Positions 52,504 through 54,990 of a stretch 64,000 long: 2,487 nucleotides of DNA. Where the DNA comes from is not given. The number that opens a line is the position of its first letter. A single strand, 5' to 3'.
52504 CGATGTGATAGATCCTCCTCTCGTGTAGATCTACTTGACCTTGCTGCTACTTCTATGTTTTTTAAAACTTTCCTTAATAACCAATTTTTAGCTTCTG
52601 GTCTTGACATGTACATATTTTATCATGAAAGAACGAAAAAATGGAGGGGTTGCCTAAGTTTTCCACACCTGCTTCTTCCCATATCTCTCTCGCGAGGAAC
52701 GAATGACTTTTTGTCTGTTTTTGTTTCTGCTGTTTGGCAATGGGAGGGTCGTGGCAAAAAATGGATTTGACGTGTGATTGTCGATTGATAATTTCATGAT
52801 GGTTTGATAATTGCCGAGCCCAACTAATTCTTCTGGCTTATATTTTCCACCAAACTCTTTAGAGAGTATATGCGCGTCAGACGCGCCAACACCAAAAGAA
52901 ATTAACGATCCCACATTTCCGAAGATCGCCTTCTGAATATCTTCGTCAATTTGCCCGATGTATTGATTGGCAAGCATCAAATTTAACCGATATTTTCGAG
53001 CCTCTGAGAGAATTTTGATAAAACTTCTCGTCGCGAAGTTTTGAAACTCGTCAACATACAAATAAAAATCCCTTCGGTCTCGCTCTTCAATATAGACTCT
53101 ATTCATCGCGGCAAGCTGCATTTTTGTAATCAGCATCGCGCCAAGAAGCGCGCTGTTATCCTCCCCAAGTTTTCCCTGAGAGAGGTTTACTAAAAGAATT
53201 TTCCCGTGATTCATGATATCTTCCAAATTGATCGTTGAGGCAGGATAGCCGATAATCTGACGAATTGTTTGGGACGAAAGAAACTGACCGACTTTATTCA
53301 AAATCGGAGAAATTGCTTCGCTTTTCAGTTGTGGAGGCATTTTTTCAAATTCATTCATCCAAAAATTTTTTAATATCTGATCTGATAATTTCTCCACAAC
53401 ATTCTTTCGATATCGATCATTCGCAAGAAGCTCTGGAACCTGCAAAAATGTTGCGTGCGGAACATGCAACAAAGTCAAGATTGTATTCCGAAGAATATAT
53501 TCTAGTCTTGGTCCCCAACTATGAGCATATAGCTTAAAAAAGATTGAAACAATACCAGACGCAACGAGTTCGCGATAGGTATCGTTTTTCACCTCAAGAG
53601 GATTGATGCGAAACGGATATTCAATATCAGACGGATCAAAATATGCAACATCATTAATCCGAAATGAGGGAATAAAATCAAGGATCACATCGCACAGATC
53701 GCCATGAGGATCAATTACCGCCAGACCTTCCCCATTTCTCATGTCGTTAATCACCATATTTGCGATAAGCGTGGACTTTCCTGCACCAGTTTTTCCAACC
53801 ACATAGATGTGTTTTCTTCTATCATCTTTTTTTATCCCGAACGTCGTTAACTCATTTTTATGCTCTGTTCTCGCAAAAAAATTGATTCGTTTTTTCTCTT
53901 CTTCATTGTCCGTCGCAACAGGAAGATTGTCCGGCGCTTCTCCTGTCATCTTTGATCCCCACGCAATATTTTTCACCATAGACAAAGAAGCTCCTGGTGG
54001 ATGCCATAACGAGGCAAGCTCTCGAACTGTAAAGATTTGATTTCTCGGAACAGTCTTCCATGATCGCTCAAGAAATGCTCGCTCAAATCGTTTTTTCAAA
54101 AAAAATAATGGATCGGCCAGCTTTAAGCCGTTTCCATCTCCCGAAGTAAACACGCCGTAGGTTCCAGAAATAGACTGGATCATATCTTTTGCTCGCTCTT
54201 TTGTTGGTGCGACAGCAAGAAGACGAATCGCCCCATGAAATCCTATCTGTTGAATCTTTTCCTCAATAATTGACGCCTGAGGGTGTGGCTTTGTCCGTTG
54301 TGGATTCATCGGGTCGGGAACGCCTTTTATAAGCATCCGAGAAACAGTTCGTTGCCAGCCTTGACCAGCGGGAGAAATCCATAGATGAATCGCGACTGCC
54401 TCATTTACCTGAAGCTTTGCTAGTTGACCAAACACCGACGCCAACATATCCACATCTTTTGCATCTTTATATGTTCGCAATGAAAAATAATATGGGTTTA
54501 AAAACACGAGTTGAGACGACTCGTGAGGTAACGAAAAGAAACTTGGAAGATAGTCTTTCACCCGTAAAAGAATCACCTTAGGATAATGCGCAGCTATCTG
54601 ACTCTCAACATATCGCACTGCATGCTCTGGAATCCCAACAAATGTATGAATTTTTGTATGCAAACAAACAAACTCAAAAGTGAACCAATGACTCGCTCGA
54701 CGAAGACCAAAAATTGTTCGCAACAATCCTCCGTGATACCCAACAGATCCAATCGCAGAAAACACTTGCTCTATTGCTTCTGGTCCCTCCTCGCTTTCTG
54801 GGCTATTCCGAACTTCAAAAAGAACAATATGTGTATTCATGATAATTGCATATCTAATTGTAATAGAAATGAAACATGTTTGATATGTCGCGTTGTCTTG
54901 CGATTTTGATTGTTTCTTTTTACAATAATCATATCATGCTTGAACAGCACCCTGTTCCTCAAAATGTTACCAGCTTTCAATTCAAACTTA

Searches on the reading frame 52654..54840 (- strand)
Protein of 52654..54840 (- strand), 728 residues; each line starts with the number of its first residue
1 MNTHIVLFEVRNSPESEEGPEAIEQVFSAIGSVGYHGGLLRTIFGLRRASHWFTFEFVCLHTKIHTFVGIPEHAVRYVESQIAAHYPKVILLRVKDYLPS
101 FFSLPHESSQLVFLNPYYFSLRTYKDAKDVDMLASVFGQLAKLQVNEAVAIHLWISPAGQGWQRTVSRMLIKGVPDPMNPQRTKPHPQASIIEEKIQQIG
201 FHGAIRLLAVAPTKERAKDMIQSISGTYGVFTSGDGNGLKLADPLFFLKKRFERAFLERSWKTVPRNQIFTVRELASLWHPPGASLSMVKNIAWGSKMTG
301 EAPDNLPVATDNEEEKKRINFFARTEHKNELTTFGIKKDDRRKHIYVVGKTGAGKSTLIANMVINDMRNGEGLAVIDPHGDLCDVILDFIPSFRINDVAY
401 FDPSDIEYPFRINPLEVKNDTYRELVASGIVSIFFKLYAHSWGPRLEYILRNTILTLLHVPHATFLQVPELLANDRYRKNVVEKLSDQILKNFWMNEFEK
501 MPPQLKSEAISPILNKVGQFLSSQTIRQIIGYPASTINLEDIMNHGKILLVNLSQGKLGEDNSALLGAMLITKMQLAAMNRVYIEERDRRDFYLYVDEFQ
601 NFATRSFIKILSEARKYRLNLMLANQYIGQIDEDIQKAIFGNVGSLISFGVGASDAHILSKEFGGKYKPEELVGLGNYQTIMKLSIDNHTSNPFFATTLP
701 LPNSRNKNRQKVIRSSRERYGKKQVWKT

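Call 8: search_protein_families(library=pfam, proteins=[window:52654-54840:-], max_evalue=0.01)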
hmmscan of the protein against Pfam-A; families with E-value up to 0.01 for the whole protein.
window:52654-54840:- (728 aa): 5 families
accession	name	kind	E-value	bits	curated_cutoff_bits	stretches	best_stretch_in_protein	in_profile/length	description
PF01935.23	DUF87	-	9.3e-08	32.9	23.2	1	342-555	23-203/220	Helicase HerA, central domain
PF10412.15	TrwB_AAD_bind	-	1.2e-06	28.1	20.5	1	333-383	6-56/387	Type IV secretion-system coupling protein DNA-binding domain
PF12696.13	TraG-D_C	-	1.8e-06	28.3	22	1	593-665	3-81/126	TraM recognition site of TraD and TraG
PF02534.20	T4SS-DNA_transf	-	2.1e-05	24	20.1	0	336-416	38-115/468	Type IV secretory system Conjugative DNA transfer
PF13401.12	AAA_22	-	0.0036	18.1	27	0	341-363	4-26/130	AAA domain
